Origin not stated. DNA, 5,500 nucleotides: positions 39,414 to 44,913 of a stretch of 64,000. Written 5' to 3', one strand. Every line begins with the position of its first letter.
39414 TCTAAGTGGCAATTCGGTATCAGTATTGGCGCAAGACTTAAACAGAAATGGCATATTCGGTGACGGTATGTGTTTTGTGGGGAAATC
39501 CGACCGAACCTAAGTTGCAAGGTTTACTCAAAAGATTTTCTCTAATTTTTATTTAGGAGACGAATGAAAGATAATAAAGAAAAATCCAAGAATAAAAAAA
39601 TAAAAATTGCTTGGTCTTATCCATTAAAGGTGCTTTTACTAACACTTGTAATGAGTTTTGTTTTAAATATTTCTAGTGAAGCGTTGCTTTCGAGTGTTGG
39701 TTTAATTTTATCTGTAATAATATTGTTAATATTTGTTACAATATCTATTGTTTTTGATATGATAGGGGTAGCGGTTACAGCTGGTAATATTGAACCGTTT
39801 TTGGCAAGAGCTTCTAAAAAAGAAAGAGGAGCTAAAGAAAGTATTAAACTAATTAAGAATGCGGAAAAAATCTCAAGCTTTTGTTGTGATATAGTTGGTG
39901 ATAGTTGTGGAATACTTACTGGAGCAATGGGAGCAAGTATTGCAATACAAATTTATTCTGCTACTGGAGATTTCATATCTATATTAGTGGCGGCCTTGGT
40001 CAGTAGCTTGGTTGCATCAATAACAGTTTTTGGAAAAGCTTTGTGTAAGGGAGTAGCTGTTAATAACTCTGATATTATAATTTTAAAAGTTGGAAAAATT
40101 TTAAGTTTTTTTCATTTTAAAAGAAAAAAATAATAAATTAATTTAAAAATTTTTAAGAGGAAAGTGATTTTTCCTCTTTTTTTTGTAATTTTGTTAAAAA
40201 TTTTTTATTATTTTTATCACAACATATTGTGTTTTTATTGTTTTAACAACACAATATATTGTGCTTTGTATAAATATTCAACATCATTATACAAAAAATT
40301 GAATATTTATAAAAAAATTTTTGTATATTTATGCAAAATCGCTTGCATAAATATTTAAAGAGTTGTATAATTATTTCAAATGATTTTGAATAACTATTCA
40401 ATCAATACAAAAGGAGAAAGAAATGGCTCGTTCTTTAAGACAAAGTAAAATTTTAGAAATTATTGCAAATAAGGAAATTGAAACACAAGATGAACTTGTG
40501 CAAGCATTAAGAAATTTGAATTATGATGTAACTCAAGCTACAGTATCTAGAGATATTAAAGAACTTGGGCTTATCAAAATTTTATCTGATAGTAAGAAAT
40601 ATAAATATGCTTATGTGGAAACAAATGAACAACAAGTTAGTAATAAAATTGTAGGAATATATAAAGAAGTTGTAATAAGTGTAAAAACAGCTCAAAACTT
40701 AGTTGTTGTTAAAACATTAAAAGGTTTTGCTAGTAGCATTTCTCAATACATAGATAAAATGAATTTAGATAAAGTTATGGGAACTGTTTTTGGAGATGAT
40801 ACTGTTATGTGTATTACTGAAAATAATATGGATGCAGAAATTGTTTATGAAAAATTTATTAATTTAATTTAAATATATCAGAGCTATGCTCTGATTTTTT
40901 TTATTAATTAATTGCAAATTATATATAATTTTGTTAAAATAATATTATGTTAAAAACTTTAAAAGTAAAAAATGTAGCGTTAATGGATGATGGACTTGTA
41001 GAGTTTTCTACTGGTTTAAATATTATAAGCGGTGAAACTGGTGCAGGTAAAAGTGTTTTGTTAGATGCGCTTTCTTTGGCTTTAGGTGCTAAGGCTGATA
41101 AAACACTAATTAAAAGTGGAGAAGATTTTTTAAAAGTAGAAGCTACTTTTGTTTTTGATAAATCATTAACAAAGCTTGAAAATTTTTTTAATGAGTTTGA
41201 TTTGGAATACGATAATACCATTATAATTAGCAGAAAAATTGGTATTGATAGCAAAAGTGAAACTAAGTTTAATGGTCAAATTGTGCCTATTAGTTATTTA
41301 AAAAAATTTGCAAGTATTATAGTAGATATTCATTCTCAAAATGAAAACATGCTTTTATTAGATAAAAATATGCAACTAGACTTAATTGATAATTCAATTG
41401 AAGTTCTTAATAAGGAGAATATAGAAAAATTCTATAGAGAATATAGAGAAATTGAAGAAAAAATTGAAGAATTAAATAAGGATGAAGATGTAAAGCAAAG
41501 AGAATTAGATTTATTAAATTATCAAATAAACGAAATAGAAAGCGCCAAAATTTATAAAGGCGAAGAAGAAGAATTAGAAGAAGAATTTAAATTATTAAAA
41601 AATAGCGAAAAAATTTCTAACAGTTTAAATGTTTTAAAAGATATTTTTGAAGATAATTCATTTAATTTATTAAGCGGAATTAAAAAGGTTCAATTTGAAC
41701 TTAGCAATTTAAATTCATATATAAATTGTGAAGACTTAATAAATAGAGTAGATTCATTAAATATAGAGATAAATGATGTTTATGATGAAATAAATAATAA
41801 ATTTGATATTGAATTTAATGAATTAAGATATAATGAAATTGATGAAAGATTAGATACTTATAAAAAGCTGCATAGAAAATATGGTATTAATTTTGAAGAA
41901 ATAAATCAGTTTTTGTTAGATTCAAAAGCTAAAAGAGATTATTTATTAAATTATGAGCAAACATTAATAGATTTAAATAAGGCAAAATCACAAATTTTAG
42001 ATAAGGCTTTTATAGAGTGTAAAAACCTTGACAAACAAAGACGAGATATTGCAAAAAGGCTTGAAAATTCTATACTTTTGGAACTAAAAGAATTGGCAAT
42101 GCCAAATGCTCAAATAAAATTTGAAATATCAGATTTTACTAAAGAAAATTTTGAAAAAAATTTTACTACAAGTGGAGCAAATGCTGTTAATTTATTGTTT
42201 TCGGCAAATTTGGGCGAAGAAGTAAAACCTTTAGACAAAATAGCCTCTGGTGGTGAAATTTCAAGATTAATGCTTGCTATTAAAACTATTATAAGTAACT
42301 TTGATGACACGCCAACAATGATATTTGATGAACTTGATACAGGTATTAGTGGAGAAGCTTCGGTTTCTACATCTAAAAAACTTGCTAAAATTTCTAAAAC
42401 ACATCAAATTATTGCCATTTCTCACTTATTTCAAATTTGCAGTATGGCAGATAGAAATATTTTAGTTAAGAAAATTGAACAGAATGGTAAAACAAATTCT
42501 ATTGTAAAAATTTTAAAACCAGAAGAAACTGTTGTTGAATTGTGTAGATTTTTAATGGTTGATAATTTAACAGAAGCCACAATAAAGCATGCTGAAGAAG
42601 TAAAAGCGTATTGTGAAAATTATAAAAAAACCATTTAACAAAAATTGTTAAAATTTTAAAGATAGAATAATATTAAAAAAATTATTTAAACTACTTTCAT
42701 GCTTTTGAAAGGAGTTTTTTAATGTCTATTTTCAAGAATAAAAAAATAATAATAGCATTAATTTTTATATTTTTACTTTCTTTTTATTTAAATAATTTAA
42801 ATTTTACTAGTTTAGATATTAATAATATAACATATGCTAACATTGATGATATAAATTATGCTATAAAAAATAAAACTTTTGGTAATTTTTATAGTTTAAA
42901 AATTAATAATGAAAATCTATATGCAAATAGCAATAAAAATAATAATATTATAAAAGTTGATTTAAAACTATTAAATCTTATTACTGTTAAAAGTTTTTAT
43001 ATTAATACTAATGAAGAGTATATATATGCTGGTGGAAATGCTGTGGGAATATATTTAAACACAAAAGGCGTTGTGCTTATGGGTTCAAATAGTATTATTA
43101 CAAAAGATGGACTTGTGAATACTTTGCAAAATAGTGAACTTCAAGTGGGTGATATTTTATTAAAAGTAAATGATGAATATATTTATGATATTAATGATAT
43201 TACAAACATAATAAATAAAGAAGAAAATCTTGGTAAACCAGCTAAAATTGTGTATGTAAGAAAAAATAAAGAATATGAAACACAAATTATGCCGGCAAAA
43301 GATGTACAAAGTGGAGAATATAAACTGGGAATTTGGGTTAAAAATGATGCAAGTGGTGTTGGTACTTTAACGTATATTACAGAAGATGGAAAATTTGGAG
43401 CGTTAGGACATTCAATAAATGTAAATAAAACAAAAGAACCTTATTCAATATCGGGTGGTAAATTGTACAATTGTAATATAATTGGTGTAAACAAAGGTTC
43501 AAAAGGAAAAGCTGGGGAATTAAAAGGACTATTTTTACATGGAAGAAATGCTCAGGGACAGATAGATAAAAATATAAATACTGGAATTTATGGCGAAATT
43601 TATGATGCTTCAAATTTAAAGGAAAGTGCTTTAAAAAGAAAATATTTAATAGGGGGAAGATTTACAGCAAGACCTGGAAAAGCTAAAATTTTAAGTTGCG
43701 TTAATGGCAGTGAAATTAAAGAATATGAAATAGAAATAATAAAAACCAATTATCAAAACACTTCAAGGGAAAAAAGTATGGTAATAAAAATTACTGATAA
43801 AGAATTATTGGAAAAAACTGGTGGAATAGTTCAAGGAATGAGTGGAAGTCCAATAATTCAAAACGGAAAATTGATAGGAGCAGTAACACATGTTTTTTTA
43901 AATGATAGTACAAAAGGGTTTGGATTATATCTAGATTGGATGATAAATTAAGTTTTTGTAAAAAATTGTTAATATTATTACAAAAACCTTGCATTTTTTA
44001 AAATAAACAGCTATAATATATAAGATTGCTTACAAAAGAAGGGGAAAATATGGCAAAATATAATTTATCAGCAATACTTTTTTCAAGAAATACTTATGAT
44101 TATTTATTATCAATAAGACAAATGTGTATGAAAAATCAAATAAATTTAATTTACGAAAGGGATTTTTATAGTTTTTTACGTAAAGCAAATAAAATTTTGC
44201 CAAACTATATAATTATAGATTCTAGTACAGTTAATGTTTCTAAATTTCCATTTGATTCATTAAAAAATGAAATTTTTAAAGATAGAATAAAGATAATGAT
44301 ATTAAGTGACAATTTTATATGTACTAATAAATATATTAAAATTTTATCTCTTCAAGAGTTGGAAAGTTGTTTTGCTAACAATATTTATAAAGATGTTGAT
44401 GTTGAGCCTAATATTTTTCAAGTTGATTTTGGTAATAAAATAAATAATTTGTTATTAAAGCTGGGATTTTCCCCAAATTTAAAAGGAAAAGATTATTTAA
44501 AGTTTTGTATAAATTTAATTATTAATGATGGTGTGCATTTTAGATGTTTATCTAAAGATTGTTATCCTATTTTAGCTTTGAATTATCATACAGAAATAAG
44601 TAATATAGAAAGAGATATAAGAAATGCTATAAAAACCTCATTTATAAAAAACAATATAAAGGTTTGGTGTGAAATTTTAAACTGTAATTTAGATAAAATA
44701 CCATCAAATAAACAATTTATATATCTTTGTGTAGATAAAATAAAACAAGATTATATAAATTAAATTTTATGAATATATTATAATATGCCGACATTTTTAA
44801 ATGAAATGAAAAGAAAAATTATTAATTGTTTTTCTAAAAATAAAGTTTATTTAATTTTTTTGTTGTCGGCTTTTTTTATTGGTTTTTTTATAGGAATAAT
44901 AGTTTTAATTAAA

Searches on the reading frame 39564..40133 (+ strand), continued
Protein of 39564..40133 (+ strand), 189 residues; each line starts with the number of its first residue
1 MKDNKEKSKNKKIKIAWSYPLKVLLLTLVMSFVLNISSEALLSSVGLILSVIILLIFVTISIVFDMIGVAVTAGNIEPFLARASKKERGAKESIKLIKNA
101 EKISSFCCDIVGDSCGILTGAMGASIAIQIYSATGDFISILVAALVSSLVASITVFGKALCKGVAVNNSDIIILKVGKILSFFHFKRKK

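Call 71: search_protein_families(library=pfam, proteins=[L076:1762-2640:+, L026:1839-2792:+, L009:1354-2484:+, L040:1464-2882:+, L023:989-2704:+, L007:1945-2694:+, L025:4055-5989:+, L013:4075-4632:+, L049:4040-4996:+, L043:4046-4768:+])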
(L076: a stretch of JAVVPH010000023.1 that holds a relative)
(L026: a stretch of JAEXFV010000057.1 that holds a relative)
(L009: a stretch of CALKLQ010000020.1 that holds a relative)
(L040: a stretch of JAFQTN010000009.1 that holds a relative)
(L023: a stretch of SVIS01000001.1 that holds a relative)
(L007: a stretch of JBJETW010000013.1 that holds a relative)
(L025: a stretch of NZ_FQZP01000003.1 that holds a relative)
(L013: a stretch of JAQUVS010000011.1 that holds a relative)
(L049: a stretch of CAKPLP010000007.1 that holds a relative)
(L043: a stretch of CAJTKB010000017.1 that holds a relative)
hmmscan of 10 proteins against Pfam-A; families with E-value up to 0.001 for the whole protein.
L076:1762-2640:+ (292 aa): 1 family
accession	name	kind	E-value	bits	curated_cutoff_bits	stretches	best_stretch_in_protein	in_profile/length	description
PF00348.22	polyprenyl_synt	-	2.4e-54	184.6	27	1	34-250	4-216/251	Polyprenyl synthetase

L026:1839-2792:+ (317 aa): 1 family
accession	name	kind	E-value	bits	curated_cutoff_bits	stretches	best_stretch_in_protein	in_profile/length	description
PF00348.22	polyprenyl_synt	-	4.8e-58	196.8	27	1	50-287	2-231/251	Polyprenyl synthetase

L009:1354-2484:+ (376 aa): 1 family
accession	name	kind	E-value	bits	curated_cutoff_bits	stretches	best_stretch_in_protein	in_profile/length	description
PF01098.24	FTSW_RODA_SPOVE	-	1.2e-97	327.5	26.4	1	17-369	3-354/356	Cell cycle protein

L040:1464-2882:+ (472 aa): 2 families
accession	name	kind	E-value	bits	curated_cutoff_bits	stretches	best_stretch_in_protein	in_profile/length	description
PF02934.20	GatB_N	-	5.6e-106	354.2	23.4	1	4-284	1-276/277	GatB/GatE catalytic domain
PF02637.23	GatB_Yqey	-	1.9e-49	167.8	27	1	324-470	1-148/148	GatB domain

L023:989-2704:+ (571 aa): 3 families
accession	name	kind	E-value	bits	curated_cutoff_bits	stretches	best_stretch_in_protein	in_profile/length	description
PF00587.30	tRNA-synt_2b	-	8e-33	114.4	29.3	1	95-454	2-178/179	tRNA synthetase class II core domain (G, H, P, S and T)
PF03129.25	HGTP_anticodon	-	1.7e-19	70.2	21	1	471-564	1-93/94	Anticodon binding domain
PF04073.20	tRNA_edit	-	6.8e-18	65.4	25.5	1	258-367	3-115/123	Aminoacyl-tRNA editing domain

L007:1945-2694:+ (249 aa): 2 families
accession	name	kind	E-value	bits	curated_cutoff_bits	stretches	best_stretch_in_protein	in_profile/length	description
PF02673.24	BacA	-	3.8e-64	217.3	33.4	1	8-243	2-256/257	Bacitracin resistance protein BacA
PF01925.25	TauE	-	0.00092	19.4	32.6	0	43-244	39-235/237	Sulfite exporter TauE/SafE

L025:4055-5989:+ (644 aa): 6 families
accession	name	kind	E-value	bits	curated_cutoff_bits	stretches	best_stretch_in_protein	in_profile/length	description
PF13292.11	DXP_synthase_N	-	2.3e-127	424.4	21.2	1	14-290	1-274/274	1-deoxy-D-xylulose-5-phosphate synthase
PF02779.29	Transket_pyr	-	1.1e-42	146.1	27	1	326-485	4-170/174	Transketolase, pyrimidine binding domain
PF02780.25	Transketolase_C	-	3.2e-35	121.2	25.9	1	500-620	1-123/124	Transketolase, C-terminal domain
PF00456.26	Transketolase_N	-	3e-06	26.9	22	0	74-191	55-190/334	Transketolase, thiamine diphosphate binding domain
PF00676.26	E1_dh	-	0.00041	19.8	22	0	126-188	103-165/300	Dehydrogenase E1 component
PF02775.26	TPP_enzyme_C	-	0.00044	20.5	21.9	0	124-186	28-84/151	Thiamine pyrophosphate enzyme, C-terminal TPP binding domain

L013:4075-4632:+ (185 aa): 0 families

L049:4040-4996:+ (318 aa): 0 families

L043:4046-4768:+ (240 aa): 0 families

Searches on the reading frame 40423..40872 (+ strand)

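Call 4: search_protein_families(library=pfam, proteins=[window:40423-40872:+])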
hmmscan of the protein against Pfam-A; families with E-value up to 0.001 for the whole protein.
window:40423-40872:+ (149 aa): 2 families
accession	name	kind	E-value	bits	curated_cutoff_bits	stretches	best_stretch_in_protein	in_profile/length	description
PF01316.27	Arg_repressor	-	8.6e-23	80.3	27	1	1-67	1-67/70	Arginine repressor, DNA binding domain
PF02863.23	Arg_repressor_C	-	2e-22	79.2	25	1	81-145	2-66/68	Arginine repressor, C-terminal domain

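Call 5: search_protein_families(library=ncbifam, proteins=[window:40423-40872:+])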
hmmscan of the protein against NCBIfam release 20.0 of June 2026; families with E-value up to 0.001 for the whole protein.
window:40423-40872:+ (149 aa): 5 families
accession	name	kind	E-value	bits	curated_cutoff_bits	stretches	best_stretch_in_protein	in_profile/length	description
NF001680.0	PRK00441.1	equivalog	6.4e-46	156.2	184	1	4-149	3-148/150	arginine repressor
NF003281.1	PRK04280.1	equivalog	2.9e-42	144.3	182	1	3-149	2-148/148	transcriptional regulator AhrC/ArgR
TIGR01529.1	argR_whole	equivalog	1e-38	132.6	130.45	1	6-148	3-145/146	arginine repressor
NF002880.0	PRK03341.1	equivalog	1.8e-28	99.3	200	1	2-145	14-163/170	arginine repressor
NF003457.0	PRK05066.1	equivalog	4.5e-17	62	194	1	12-146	16-149/156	transcriptional regulator ArgR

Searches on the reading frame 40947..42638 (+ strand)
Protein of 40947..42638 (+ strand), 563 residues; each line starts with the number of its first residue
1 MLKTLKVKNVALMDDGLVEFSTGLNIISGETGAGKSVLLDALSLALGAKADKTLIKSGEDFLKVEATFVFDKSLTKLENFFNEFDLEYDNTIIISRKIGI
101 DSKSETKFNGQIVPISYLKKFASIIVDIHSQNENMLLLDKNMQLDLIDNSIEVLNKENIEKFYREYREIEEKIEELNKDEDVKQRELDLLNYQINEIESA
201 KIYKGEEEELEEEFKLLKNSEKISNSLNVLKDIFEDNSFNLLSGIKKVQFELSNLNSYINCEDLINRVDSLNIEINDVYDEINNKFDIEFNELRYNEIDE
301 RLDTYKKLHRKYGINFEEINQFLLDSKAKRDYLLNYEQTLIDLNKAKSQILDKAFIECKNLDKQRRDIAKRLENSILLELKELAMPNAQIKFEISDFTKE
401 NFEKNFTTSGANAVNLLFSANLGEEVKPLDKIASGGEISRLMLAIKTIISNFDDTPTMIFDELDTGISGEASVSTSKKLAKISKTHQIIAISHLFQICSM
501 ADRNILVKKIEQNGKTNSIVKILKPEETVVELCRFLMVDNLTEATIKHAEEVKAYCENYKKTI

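Call 4: search_protein_families(library=pfam, proteins=[window:40947-42638:+])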
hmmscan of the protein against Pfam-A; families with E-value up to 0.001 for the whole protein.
window:40947-42638:+ (563 aa): 3 families
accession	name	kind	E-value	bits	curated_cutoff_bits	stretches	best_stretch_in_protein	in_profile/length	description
PF13476.12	AAA_23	-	3.3e-15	57.7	27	1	5-217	2-196/201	AAA domain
PF02463.25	SMC_N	-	3.1e-11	43.6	40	1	2-513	2-217/220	RecF/RecN/SMC N terminal domain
PF13555.12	AAA_29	-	7e-06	26.1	27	1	2-49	1-49/61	P-loop containing region of AAA domain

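Call 5: search_protein_families(library=ncbifam, proteins=[window:40947-42638:+])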
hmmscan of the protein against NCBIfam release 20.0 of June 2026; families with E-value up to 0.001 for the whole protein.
window:40947-42638:+ (563 aa): 12 families
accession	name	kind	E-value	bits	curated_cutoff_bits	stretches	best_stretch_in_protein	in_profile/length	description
TIGR00634.1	recN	equivalog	9.8e-126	420.9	407.85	1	1-552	1-560/563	DNA repair protein RecN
NF008121.0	PRK10869.1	equivalog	5.1e-94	315.8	418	1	1-552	1-550/553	DNA repair protein RecN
NF045780.1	TrlF_fam_ATP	equivalog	6.4e-12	45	350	1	12-467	299-783/944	TrlF family AAA-like ATPase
NF002244.0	PRK01156.1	equivalog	1.4e-08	33.3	847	1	2-71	3-76/895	DNA double-strand break repair ATPase Rad50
NF003034.1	PRK03918.1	equivalog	2.4e-08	32.4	700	1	2-49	3-50/878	DNA double-strand break repair ATPase Rad50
TIGR02169.1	SMC_prok_A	equivalog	1.3e-07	29.7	729.4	1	18-114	19-119/1165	chromosome segregation protein SMC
NF010680.0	PRK14079.1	equivalog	1.8e-06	27.2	386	1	2-76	3-81/349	recombination protein F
TIGR00611.2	recf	equivalog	3.3e-06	26.5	172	1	2-79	1-83/339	DNA replication/repair protein RecF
NF041034.1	Rad50_Sulf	equivalog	7e-05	20.9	1000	1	3-78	4-83/872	DNA double-strand break repair ATPase Rad50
NF045487.1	ASRP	equivalog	9.8e-05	21.1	300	1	9-67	1-57/593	archaea-specific SMC-related protein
TIGR00618.1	sbcc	subfamily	0.00011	20.4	478.5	1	5-47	6-52/1043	exonuclease subunit SbcC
NF002572.0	PRK02224.1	equivalog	0.00052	18.4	1087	1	2-72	3-78/888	DNA double-strand break repair ATPase Rad50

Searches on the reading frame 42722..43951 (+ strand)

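Call 4: search_protein_families(library=pfam, proteins=[window:42722-43951:+])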
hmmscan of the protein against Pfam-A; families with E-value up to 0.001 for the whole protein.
window:42722-43951:+ (409 aa): 2 families
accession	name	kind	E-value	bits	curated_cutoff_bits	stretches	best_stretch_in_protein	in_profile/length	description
PF05580.18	Peptidase_S55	-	2.3e-75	253.7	25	1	199-408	2-210/210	SpoIVB peptidase S55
PF17820.7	PDZ_6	-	0.00041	20.5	27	0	139-164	15-40/54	PDZ domain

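Call 5: search_protein_families(library=ncbifam, proteins=[window:42722-43951:+])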
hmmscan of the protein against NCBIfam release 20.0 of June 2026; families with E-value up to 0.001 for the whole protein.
window:42722-43951:+ (409 aa): 2 families
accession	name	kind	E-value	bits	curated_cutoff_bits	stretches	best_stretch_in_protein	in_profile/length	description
TIGR02860.1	spore_IV_B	equivalog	1.8e-105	353.2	305.25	1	7-409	5-397/402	SpoIVB peptidase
NF040960.1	MamE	equivalog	4.2e-06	25.6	800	0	348-392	222-268/659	magnetosome formation protease MamE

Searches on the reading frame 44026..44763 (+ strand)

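Call 4: search_protein_families(library=pfam, proteins=[window:44026-44763:+])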
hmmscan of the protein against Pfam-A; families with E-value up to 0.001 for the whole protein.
window:44026-44763:+ (245 aa): 1 family
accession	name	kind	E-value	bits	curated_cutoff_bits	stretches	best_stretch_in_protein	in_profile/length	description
PF08769.17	Spo0A_C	-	1.7e-20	73.4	25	1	139-239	1-104/104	Sporulation initiation factor Spo0A C terminal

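Call 5: search_protein_families(library=ncbifam, proteins=[window:44026-44763:+])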
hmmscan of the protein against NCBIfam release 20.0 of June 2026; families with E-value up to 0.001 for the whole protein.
window:44026-44763:+ (245 aa): 1 family
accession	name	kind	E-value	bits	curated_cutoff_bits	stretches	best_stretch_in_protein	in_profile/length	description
TIGR02875.1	spore_0_A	equivalog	1.6e-14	53.8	200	1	132-241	145-257/262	sporulation transcription factor Spo0A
